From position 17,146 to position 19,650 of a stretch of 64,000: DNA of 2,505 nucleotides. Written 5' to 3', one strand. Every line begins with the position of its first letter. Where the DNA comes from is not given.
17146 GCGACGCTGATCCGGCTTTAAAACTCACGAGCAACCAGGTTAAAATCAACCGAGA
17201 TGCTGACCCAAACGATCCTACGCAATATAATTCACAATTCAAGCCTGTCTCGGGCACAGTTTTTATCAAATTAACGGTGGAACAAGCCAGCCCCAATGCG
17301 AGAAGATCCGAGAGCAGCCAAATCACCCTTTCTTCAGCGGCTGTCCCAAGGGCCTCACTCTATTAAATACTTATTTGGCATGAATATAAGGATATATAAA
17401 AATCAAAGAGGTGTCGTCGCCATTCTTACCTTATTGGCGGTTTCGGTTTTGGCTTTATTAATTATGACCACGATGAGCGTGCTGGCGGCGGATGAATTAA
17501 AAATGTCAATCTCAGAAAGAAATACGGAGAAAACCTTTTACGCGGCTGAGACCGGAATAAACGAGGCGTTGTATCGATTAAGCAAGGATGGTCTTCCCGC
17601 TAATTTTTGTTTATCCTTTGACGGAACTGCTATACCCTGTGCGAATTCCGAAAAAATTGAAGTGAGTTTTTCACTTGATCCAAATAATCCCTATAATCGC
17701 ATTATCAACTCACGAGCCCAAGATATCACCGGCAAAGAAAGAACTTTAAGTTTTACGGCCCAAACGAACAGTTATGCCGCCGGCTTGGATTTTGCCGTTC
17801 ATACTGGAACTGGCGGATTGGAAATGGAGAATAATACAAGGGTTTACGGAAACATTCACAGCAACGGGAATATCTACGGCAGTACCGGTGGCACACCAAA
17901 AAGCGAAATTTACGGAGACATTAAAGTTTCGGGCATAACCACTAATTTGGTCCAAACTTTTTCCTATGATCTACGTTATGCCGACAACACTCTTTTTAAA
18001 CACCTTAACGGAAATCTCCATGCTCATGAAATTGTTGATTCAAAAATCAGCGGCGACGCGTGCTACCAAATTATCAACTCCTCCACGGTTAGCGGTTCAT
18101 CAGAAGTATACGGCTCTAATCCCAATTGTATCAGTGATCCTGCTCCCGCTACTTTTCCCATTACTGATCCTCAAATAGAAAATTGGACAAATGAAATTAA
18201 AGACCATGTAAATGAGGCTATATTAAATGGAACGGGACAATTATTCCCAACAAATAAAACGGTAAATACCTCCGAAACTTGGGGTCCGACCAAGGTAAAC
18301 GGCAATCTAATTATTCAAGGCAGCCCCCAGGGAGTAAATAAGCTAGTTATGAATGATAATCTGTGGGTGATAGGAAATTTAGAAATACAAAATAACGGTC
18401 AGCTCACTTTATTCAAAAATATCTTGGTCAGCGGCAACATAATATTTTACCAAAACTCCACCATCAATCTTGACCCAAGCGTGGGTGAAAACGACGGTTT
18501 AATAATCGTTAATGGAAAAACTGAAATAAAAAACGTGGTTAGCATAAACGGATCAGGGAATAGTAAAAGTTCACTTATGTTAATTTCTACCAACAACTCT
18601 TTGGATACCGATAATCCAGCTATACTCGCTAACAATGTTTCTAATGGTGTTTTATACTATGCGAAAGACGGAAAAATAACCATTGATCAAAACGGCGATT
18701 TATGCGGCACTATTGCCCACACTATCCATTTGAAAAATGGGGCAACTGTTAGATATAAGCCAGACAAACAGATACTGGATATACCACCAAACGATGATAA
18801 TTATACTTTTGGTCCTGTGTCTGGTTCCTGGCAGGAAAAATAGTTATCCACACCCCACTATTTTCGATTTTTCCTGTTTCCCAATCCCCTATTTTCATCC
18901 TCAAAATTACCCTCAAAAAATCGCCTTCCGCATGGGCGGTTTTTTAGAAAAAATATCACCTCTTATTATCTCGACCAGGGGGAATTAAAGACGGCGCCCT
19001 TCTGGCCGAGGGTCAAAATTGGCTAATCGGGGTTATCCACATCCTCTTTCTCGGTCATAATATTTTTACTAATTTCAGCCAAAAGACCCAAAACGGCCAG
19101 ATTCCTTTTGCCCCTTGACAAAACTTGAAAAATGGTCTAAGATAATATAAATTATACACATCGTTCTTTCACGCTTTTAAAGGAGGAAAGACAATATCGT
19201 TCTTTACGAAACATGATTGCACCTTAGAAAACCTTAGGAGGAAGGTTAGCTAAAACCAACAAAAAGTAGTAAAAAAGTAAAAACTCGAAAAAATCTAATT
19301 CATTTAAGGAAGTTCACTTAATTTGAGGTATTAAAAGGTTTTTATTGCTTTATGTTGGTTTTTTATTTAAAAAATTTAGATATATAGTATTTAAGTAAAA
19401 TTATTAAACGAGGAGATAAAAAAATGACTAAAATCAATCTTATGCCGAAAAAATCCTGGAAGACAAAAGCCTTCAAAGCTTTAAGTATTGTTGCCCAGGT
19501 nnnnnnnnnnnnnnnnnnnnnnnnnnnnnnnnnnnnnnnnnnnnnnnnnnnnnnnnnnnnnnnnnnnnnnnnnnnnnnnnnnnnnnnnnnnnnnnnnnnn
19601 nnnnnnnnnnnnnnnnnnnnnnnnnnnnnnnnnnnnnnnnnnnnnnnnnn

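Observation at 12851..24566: Type IV pilus operon physically coupled to the adhesin-sortase locus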

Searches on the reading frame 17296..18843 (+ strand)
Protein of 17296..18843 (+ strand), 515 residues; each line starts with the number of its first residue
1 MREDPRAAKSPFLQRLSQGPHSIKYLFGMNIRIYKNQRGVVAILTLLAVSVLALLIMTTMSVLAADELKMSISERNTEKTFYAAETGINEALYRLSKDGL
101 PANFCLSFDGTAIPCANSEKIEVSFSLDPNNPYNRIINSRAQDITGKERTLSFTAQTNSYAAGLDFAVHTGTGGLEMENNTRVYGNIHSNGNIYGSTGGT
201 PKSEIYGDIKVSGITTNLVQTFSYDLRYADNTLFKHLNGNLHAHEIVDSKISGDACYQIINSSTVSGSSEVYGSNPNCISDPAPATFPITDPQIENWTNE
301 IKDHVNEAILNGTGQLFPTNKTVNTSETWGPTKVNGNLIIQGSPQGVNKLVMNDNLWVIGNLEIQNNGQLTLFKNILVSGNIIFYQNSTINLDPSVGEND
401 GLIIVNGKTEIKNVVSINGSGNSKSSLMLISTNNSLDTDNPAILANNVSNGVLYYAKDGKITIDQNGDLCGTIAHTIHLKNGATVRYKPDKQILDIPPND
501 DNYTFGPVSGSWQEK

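Call 4: search_protein_families(library=pfam, proteins=[window:17296-18843:+], max_evalue=0.01)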
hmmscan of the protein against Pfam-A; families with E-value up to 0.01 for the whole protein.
window:17296-18843:+ (515 aa): 1 family
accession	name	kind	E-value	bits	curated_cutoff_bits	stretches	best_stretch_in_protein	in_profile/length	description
PF14341.11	PilX_N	-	0.0022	18.4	25.5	1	40-88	7-50/51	PilX N-terminal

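Call 24: find_homologous_proteins(query=window:17380-18843:+, max_evalue=0.00001)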
Query window:17380-18843:+ (487 aa): 26 proteins with E <= 0.00001 among 8000 candidates.
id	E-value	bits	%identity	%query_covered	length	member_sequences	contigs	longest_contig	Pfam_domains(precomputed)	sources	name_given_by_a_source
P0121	0.0e+0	1085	100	100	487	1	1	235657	-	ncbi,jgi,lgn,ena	ncbi:MAG: hypothetical protein WC528_04775 [Patescibacteria group bacterium]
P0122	2.6e-142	493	52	100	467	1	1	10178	-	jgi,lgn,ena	-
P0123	2.2e-109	385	45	99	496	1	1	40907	-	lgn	-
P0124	4.1e-79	285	48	37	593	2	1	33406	-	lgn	-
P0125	6.7e-68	248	45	38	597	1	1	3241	-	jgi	jgi:hypothetical protein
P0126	5.0e-67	245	37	100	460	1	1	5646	-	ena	-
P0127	2.3e-62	230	37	100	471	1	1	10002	-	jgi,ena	-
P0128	2.2e-60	223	34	99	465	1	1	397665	-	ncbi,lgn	-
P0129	4.5e-57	212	36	100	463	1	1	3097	-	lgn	-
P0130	1.3e-56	211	46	37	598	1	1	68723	-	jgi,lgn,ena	-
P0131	3.5e-41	160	43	34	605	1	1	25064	-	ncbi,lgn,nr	ncbi:MAG: hypothetical protein Q8P20_00005 [bacterium]|nr:hypothetical protein [bacterium]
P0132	2.2e-25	108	28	98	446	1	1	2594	-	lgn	-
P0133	5.8e-23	100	29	98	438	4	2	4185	-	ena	-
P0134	1.1e-20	92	28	99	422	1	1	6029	-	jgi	-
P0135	3.9e-20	91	29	52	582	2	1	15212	PF14341.12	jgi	jgi:Tfp pilus assembly protein PilX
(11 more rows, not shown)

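Call 25: find_encoding_contigs(protein=P0122, flank=10000, max_places=2)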
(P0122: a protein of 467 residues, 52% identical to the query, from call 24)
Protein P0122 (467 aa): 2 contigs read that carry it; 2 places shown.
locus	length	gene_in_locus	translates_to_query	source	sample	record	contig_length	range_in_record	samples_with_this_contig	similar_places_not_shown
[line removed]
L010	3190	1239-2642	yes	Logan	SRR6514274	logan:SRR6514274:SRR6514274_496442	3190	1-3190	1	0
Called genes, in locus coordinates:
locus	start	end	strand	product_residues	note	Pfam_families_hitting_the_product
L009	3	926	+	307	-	PF00437:T2SSE, PF13401:AAA_22 (weak)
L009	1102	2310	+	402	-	PF28597:T2SSF_N, PF00482:T2SSF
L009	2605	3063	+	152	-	PF07963:N_methyl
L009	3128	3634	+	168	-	PF01797:Y1_Tnp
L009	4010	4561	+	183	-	-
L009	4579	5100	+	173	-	PF07963:N_methyl (weak)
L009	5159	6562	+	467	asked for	-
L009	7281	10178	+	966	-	?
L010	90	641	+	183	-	-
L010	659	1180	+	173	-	PF07963:N_methyl (weak)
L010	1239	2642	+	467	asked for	-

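Call 26: find_encoding_contigs(protein=P0123, flank=10000, max_places=2)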
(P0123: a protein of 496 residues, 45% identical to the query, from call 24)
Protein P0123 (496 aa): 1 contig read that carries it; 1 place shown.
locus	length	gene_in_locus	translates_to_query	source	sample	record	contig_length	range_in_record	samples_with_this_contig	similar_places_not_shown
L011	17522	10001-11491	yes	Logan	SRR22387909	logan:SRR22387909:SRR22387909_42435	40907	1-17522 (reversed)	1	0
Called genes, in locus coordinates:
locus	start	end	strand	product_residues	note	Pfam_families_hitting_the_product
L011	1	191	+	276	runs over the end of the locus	-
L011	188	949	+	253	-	-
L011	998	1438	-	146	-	-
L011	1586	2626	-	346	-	PF02618:YceG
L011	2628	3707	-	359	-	PF00483:NTP_transferase, PF12804:NTP_transf_3 (faint), PF22640:ManC_GMP_beta-helix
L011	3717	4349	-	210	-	PF01135:PCMT, PF01209:Ubie_methyltran (weak), PF13847:Methyltransf_31 (weak)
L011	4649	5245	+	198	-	PF00188:CAP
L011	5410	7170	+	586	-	PF05157:MshEN, PF00437:T2SSE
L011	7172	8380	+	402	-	PF00482:T2SSF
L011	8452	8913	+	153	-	PF07963:N_methyl (weak)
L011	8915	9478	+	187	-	-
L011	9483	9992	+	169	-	-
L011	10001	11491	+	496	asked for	-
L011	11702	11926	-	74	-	-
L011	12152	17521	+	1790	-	?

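Call 27: find_encoding_contigs(protein=P0128, flank=10000, max_places=2)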
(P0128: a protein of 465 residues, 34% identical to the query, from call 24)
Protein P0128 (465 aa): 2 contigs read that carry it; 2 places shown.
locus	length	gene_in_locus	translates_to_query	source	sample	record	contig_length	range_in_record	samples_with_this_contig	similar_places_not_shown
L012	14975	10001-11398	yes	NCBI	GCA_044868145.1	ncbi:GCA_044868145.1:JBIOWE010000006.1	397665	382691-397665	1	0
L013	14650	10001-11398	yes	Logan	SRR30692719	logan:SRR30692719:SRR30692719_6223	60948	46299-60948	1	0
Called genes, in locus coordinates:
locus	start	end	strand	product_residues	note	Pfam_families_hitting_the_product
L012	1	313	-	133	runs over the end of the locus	PF16320:Ribosomal_L12_N, PF00542:Ribosomal_L12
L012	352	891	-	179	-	PF00466:Ribosomal_L10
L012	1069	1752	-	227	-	PF00696:AA_kinase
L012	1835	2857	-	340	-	PF02618:YceG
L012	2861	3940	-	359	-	PF00483:NTP_transferase, PF12804:NTP_transf_3 (weak), PF22640:ManC_GMP_beta-helix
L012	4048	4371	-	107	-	PF13366:PDDEXK_3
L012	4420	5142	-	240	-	PF01135:PCMT, PF01209:Ubie_methyltran, PF01189:Methyltr_RsmB-F, PF13847:Methyltransf_31, PF13649:Methyltransf_25 (weak)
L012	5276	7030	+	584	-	PF05157:MshEN, PF00437:T2SSE, PF13401:AAA_22 (faint)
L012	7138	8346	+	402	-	PF28597:T2SSF_N (weak), PF00482:T2SSF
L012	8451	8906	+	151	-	PF07963:N_methyl (weak)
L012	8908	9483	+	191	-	-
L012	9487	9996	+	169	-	PF07963:N_methyl (weak)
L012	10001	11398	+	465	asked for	-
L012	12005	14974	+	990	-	?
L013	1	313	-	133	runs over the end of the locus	PF16320:Ribosomal_L12_N, PF00542:Ribosomal_L12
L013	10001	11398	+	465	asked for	-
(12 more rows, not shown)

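Call 41: search_protein_families(library=ncbifam, proteins=[window:17380-18843:+], max_evalue=0.01)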
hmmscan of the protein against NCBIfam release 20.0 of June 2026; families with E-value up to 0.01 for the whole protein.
window:17380-18843:+ (487 aa): 0 families

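Call 60: predict_structure(alignment_id=A5)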
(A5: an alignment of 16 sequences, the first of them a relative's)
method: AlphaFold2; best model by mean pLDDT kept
length: 487 residues; sequences in the alignment: 16
mean_pLDDT: 83.3   pTM: 0.79
mean pLDDT of the five models: 83.3, 81.1, 80.7, 79.2, 78.3
residues with pLDDT >= 90: 200; 70-90: 209; 50-70: 55; < 50: 23
segments of 3 or more residues with pLDDT < 50: 1-10, 31-40
pLDDT, mean of each block of 10 residues (from residue 1): 43 62 59 44 62 89 87 88 88 93 90 90 91 89 93 89 81 76 85 82 81 86 85 81 59 85 93 95 96 94 97 86 94 93 93 91 82 92 82 75 94 86 85 83 89 85 79 79 86
secondary structure, 60 per line:
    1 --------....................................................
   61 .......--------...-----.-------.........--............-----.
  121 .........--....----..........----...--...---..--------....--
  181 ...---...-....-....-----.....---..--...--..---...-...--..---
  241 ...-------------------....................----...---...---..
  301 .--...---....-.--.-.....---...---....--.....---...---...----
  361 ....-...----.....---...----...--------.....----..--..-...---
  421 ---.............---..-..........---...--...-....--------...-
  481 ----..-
elements in order: H9-67 E76-78 E92-100 E103-114 E120-129 E132-135 E140-149 E154-156 E159-161 E175-178 E181-183 E187-189 E191-194 E196-199 E205-209 E217-219 E227-229 E231-233 E241-243 H263-282 E287-289 E293-295 E299-301 E304-306 E310-313 E320-324 E328-330 E334-337 E340-344 E348-350 E354-356 E361-364 E373-377 E381-383 E388-390 E399-403 E415-417 E424-436 E443-452 E456-458 E465-468 E477-479

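Call 63: fold_search(model_id=the predicted structure, library=pdb)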
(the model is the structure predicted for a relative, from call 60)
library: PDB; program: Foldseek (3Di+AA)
matches with E <= 10: 127; with E <= 0.001: 3
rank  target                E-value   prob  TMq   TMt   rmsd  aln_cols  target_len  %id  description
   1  6qvi_A                6.3e-07  1.00  0.20  0.20  15.2       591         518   12  Crystal structure of competence-associated pilin ComZ from Thermus thermophilus (released 2019-05-29)
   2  6qvi_C                1.5e-06  1.00  0.18  0.18  15.2       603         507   11  Crystal structure of competence-associated pilin ComZ from Thermus thermophilus (released 2019-05-29)
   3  6qvi_B                8.1e-06  1.00  0.22  0.21  15.8       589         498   10  Crystal structure of competence-associated pilin ComZ from Thermus thermophilus (released 2019-05-29)
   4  5uyt_B                1.0e-03  0.84  0.17  0.19  19.3       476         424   10  Crystal structure of ice binding protein from an Antarctic bacterium Flavobacteriaceae (released 2017-10-25)
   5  6n2b_B                3.0e-03  0.96  0.17  0.23  21.7       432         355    9  The Crystal Structure of Caldicellulosiruptor kristjanssonii Tapirin C-terminal domain (released 2018-12-19)
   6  8x1o                  4.4e-03  0.77  0.14  0.23  12.7       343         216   13  Crystal structure of M249C/N270C mutant of FfIBP (released 2024-11-13)
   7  9lhn_B                4.6e-03  0.57  0.12  0.20  14.1       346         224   12  Crystal structure of Ice binding protein from Candidatus Cryosericum odellii SMC5 (released 2025-09-03)
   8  8x1l                  4.8e-03  0.82  0.13  0.23  13.8       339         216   11  Crystal structure of S96C/L132C mutant of FfIBP (released 2024-11-13)
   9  7ehk                  6.7e-03  0.63  0.14  0.23  12.7       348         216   12  Crystal structure of C107S mutant of FfIBP (released 2022-03-02)
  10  3vn3_A                7.7e-03  0.33  0.11  0.18  14.6       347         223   12  Fungal antifreeze protein exerts hyperactivity by constructing an inequable beta-helix (released 2012-06-06)
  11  4nu2                  8.5e-03  0.44  0.11  0.20  14.1       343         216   12  Crystal structure of an ice-binding protein (FfIBP) from the Antarctic bacterium, Flavobacterium frigoris PS1 (released 2014-04-16)
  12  9lhs                  8.5e-03  0.35  0.11  0.18  14.7       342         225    9  Crystal structure of an ice-binding protein from Candidatus Cryosericum odellii (released 2025-09-03)
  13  9lhn_A                9.3e-03  0.57  0.12  0.20  13.4       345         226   10  Crystal structure of Ice binding protein from Candidatus Cryosericum odellii SMC5 (released 2025-09-03)
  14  8x0z                  9.3e-03  0.44  0.12  0.22  14.5       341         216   14  Crystal structure of A101C/A120C mutant of FfIBP (released 2024-11-13)
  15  9li0_A                1.1e-02  0.38  0.12  0.20  15.0       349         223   10  Crystal structure of engineered ice-binding protein (M74I and A97V) from Candidatus Cryosericum odellii strain SMC5_16 (released 2025-09-03)
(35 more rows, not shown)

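Call 70: search_solved_structures(query=A5, max_evalue=1)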
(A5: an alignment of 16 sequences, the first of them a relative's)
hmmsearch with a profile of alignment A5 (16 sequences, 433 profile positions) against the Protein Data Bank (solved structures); distinct sequences matched with E-value up to 1: 1.
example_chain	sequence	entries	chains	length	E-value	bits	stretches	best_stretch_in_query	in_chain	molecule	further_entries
9egp_A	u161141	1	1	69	0.5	12.4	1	4-50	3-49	Geopilin domain 1 protein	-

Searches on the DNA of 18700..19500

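Call 29: search_rna_families(source=window, start=18700, end=19500, threshold=evalue, max_evalue=5)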
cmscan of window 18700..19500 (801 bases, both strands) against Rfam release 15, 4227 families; matches with E-value up to 5: 3.
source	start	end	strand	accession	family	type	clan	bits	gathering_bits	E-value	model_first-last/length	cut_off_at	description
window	18830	18946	+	RF02379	csRNA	Gene; sRNA;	-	22.5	57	2.1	1-93/93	no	Cia-dependent small RNA csRNA1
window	18831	18945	+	RF02273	FsrA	Gene;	-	15.6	80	1.6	1-83/83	no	FsrA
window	18731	18790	-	RF01890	lincRNA-p21_2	Gene; lncRNA;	-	14.9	70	4.9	1-52/52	no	LincRNA-p21 conserved region 2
